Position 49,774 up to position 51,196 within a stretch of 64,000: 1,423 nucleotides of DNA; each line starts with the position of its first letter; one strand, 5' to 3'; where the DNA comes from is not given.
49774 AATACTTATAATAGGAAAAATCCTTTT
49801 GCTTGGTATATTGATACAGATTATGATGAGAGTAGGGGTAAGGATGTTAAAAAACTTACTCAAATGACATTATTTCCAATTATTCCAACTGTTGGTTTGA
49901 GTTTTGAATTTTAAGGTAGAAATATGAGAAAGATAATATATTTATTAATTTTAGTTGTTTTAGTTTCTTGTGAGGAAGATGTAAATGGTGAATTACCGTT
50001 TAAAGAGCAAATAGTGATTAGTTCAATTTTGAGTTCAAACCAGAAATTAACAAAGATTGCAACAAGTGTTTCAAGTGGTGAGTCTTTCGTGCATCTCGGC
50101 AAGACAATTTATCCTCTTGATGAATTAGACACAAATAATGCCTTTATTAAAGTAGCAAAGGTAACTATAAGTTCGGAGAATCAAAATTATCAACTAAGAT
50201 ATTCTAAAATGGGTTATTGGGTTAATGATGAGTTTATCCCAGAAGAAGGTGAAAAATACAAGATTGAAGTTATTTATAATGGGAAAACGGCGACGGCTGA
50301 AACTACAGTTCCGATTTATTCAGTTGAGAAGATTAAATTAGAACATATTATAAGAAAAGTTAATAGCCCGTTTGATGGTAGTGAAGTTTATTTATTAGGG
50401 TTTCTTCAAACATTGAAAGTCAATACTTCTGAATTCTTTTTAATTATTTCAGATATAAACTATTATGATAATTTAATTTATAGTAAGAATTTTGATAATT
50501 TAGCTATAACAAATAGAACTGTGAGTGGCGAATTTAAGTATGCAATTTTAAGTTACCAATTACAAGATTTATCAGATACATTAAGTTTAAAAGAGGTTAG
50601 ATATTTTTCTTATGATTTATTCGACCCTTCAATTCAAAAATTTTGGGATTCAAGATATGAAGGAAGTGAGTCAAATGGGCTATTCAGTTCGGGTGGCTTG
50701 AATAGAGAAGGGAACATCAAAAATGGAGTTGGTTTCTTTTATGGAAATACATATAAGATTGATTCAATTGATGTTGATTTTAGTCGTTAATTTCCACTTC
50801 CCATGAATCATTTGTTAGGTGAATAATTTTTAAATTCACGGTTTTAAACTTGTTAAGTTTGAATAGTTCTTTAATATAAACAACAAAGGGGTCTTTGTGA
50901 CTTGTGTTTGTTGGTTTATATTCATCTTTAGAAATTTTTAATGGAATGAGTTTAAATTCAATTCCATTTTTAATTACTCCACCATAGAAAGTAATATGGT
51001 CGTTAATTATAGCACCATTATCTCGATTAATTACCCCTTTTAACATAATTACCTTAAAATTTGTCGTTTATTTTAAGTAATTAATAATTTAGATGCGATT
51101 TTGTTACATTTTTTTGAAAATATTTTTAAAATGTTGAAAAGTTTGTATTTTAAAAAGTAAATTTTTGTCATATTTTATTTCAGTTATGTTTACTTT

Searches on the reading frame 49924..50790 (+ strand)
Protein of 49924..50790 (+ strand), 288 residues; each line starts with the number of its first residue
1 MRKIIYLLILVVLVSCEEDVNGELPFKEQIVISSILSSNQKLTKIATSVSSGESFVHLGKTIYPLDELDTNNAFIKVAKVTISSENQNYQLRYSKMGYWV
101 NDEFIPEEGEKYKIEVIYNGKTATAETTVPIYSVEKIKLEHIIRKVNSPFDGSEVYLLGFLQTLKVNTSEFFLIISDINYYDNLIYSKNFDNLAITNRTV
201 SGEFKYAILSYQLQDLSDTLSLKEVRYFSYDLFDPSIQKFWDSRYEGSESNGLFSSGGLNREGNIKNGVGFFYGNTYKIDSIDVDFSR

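Call 7: search_protein_families(library=pfam, proteins=[window:49924-50790:+])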
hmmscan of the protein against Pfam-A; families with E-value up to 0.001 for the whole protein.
window:49924-50790:+ (288 aa): 1 family
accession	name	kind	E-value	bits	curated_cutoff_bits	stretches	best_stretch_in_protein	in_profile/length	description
PF14054.11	DUF4249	-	8.3e-10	39.1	28.5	1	27-276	13-264/269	Domain of unknown function (DUF4249)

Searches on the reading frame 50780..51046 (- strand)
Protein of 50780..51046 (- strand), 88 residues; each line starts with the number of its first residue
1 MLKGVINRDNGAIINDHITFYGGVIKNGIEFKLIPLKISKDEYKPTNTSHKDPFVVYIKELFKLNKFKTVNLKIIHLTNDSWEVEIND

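Call 7: search_protein_families(library=pfam, proteins=[window:50780-51046:-])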
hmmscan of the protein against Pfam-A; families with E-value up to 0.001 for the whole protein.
window:50780-51046:- (88 aa): 0 families

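Call 17: find_encoding_contigs(protein=window:50780-51046:-, flank=6000, max_places=10)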
Protein window:50780-51046:- (88 aa): 23 contigs read that carry it; 10 places shown.
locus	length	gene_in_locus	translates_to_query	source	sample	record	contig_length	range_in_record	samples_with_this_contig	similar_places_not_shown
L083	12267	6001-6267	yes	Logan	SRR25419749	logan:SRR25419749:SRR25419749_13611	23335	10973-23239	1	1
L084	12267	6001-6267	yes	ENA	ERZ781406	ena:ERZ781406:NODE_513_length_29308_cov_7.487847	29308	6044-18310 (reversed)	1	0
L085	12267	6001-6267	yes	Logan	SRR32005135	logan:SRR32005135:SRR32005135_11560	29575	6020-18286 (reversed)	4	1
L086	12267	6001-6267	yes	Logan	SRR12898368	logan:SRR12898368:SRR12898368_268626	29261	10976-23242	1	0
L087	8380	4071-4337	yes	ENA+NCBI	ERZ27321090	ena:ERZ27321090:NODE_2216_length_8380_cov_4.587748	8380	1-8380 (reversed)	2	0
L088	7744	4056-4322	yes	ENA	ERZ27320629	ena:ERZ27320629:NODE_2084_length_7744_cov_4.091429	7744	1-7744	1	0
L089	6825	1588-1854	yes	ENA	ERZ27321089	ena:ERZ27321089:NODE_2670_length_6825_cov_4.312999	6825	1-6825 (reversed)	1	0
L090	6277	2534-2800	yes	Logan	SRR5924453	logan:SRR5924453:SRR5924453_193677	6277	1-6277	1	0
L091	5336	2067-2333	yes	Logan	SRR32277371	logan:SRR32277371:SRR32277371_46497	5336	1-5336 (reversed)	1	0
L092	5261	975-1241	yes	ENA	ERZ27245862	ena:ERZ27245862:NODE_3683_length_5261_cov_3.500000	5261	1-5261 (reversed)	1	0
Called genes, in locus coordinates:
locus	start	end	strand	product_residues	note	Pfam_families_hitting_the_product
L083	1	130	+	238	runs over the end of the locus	PF04405:ScdA_N, PF01814:Hemerythrin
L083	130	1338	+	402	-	-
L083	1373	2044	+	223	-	PF13620:CarboxypepD_reg (weak)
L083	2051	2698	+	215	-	PF00929:RNase_T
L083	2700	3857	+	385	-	PF07786:HGSNAT_cat, PF01757:Acyl_transf_3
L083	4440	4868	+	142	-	PF02963:EcoRI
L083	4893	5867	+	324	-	PF13651:EcoRI_methylase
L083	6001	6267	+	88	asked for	-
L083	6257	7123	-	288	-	-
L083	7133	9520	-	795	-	PF13620:CarboxypepD_reg (weak), PF13715:CarbopepD_reg_2, PF07715:Plug, PF00593:TonB_dep_Rec_b-barrel, PF25183:OMP_b-brl_4 (faint)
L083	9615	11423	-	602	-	PF11028:TMEM260_N, PF28495:TMEM260_2 (faint)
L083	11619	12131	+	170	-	PF04390:LptE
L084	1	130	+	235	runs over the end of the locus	PF04405:ScdA_N, PF01814:Hemerythrin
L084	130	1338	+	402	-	-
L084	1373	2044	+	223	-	PF13620:CarboxypepD_reg (weak)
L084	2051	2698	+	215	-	PF00929:RNase_T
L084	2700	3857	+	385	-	PF07786:HGSNAT_cat, PF01757:Acyl_transf_3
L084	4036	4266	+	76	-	PF02963:EcoRI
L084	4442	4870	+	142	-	PF02963:EcoRI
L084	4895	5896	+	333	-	PF13651:EcoRI_methylase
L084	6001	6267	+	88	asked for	-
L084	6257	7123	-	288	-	-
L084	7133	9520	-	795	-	PF13620:CarboxypepD_reg (weak), PF13715:CarbopepD_reg_2, PF07715:Plug, PF00593:TonB_dep_Rec_b-barrel, PF25183:OMP_b-brl_4 (faint)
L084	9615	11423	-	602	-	PF11028:TMEM260_N, PF28495:TMEM260_2 (faint)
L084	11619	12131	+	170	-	PF04390:LptE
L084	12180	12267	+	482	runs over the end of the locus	PF13506:Glyco_transf_21, PF00535:Glycos_transf_2, PF13641:Glyco_tranf_2_3, PF13632:Glyco_trans_2_3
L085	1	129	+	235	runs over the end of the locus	PF04405:ScdA_N, PF01814:Hemerythrin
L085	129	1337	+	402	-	-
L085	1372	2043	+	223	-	PF13620:CarboxypepD_reg (weak)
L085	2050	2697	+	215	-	PF00929:RNase_T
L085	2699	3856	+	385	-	PF07786:HGSNAT_cat, PF01757:Acyl_transf_3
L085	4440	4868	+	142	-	PF02963:EcoRI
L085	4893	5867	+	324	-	PF13651:EcoRI_methylase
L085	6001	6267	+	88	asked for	-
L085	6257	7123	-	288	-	-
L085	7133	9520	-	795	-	PF13620:CarboxypepD_reg (weak), PF13715:CarbopepD_reg_2, PF07715:Plug, PF00593:TonB_dep_Rec_b-barrel, PF25183:OMP_b-brl_4 (faint)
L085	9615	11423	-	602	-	PF11028:TMEM260_N, PF28495:TMEM260_2 (faint)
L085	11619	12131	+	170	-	PF04390:LptE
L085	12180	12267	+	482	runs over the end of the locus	PF13506:Glyco_transf_21, PF00535:Glycos_transf_2, PF13641:Glyco_tranf_2_3, PF13632:Glyco_trans_2_3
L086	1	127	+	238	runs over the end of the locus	PF04405:ScdA_N, PF01814:Hemerythrin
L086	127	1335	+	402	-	-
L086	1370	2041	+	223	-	PF13620:CarboxypepD_reg (weak)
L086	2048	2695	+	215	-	PF00929:RNase_T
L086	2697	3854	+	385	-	PF07786:HGSNAT_cat, PF01757:Acyl_transf_3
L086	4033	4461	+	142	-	PF02963:EcoRI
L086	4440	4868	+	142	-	PF02963:EcoRI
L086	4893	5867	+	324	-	PF13651:EcoRI_methylase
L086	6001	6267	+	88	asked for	-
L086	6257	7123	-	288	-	-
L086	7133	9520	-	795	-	PF13620:CarboxypepD_reg (weak), PF13715:CarbopepD_reg_2, PF07715:Plug, PF00593:TonB_dep_Rec_b-barrel, PF25183:OMP_b-brl_4 (faint)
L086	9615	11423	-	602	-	PF11028:TMEM260_N, PF28495:TMEM260_2 (faint)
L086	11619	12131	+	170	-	PF04390:LptE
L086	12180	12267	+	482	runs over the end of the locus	PF13506:Glyco_transf_21, PF00535:Glycos_transf_2, PF13641:Glyco_tranf_2_3, PF13632:Glyco_trans_2_3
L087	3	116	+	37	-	?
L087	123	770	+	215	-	PF00929:RNase_T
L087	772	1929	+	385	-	PF07786:HGSNAT_cat, PF01757:Acyl_transf_3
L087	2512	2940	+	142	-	PF02963:EcoRI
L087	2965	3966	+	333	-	PF13651:EcoRI_methylase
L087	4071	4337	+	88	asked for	-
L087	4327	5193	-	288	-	-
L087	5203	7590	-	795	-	PF13620:CarboxypepD_reg (weak), PF13715:CarbopepD_reg_2, PF07715:Plug, PF00593:TonB_dep_Rec_b-barrel, PF25183:OMP_b-brl_4 (faint)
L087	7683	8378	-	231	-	?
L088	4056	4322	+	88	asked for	-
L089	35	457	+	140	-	PF02963:EcoRI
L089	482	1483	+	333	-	PF13651:EcoRI_methylase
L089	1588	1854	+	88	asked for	-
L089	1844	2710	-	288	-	-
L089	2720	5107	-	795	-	PF13620:CarboxypepD_reg (weak), PF13715:CarbopepD_reg_2, PF07715:Plug, PF00593:TonB_dep_Rec_b-barrel, PF25183:OMP_b-brl_4 (faint)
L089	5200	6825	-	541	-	?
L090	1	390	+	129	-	?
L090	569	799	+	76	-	PF02963:EcoRI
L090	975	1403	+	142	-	PF02963:EcoRI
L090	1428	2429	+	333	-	PF13651:EcoRI_methylase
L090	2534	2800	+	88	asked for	-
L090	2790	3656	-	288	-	-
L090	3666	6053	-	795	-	PF13620:CarboxypepD_reg (weak), PF13715:CarbopepD_reg_2, PF07715:Plug, PF00593:TonB_dep_Rec_b-barrel, PF25183:OMP_b-brl_4 (faint)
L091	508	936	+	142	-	PF02963:EcoRI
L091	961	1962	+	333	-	PF13651:EcoRI_methylase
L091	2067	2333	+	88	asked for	-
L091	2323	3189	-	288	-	-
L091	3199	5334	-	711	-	?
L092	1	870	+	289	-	?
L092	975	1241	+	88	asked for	-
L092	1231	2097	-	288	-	-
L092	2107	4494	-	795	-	PF13620:CarboxypepD_reg (weak), PF13715:CarbopepD_reg_2, PF07715:Plug, PF00593:TonB_dep_Rec_b-barrel, PF25183:OMP_b-brl_4 (faint)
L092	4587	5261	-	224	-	?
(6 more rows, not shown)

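Call 45: search_protein_families(library=padloc, proteins=[window:50780-51046:-], max_evalue=0.00001)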
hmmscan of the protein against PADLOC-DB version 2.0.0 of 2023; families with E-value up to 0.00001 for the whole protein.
window:50780-51046:- (88 aa): 0 families
